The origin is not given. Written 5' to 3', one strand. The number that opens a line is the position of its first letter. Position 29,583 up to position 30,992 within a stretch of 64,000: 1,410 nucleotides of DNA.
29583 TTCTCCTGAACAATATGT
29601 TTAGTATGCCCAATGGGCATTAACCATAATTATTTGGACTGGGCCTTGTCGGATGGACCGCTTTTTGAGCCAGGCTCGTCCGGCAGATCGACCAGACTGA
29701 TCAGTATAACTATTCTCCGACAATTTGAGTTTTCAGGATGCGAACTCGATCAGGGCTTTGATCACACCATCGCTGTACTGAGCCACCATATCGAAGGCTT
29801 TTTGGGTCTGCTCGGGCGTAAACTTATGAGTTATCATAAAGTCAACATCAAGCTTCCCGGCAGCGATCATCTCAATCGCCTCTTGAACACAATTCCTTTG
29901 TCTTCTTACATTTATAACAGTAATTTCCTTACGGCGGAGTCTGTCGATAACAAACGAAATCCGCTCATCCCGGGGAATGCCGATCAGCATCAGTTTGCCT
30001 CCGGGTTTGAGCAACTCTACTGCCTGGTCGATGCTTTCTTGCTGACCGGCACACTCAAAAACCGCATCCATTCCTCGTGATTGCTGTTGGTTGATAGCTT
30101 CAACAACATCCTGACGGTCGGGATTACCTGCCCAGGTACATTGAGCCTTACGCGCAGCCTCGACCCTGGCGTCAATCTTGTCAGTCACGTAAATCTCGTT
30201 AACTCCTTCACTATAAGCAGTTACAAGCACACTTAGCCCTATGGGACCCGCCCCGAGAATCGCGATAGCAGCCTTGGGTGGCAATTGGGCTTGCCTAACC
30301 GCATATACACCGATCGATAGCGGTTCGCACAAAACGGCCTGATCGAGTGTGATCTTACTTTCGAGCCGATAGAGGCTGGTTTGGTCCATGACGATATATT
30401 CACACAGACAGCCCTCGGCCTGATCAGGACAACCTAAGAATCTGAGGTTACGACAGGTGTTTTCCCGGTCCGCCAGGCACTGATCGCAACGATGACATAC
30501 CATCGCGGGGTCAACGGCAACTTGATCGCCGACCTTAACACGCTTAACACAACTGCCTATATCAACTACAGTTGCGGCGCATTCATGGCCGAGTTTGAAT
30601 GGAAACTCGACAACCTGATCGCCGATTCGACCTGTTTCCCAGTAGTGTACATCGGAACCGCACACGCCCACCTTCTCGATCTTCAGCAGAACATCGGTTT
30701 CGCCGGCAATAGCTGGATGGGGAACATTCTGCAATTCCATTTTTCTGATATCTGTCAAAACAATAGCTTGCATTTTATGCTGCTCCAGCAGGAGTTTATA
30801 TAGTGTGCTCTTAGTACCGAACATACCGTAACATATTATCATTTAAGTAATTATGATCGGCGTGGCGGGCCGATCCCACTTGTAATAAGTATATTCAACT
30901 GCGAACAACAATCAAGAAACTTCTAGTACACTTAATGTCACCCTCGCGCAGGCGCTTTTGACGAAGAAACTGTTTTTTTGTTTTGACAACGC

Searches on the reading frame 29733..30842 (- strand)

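Call 25: search_protein_families(library=pfam, proteins=[window:29733-30842:-], max_evalue=0.1)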
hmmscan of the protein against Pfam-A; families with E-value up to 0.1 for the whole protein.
window:29733-30842:- (369 aa): 6 families
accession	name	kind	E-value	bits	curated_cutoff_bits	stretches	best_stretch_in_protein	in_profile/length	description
PF08240.17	ADH_N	-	1.3e-25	90.1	23.5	1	47-160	1-102/104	Alcohol dehydrogenase GroES-like domain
PF00107.32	ADH_zinc_N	-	1.1e-21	77.6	31.8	1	200-327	1-128/129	Zinc-binding dehydrogenase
PF16912.11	Glu_dehyd_C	-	3.9e-16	59.6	34.9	1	167-367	2-211/211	Glucose dehydrogenase C-terminus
PF13602.12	ADH_zinc_N_2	-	1.3e-08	36.3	27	1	244-355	12-125/134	Zinc-binding dehydrogenase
PF02254.24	TrkA_N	-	0.013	16.2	23.8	1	193-258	1-66/116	TrkA-N domain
PF03721.20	UDPG_MGDP_dh_N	-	0.097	12.7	27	0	192-254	2-63/187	UDP-glucose/GDP-mannose dehydrogenase family, NAD binding domain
